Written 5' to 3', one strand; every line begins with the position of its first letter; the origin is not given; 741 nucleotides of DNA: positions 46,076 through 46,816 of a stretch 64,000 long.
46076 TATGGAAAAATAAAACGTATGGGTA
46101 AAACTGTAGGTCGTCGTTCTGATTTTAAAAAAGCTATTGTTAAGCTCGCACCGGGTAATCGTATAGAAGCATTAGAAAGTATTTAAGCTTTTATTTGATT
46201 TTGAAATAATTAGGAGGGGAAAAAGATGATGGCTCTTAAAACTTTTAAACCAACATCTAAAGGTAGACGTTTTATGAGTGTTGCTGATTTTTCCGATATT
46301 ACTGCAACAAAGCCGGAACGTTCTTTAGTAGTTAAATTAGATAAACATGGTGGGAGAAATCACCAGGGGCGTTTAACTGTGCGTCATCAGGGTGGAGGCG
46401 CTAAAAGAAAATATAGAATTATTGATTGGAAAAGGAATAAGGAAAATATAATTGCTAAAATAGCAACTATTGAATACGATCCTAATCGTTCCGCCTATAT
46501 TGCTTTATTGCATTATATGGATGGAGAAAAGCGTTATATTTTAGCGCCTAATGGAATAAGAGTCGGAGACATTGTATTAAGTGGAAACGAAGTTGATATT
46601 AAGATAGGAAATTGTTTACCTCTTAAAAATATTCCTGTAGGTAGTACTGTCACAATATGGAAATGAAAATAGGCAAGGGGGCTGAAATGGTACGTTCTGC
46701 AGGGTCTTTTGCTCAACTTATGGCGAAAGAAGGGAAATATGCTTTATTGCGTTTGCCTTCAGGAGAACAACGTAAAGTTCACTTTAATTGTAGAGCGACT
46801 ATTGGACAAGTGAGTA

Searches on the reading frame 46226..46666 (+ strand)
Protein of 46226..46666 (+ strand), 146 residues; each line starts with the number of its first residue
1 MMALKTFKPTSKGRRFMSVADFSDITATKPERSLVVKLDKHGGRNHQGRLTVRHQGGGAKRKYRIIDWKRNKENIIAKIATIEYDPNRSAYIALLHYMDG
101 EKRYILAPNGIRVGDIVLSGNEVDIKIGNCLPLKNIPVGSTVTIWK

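Call 30: find_encoding_contigs(protein=window:46226-46666:+, flank=6000, max_places=6)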
Protein window:46226-46666:+ (146 aa): no gene with exactly this product is on record in the collection.
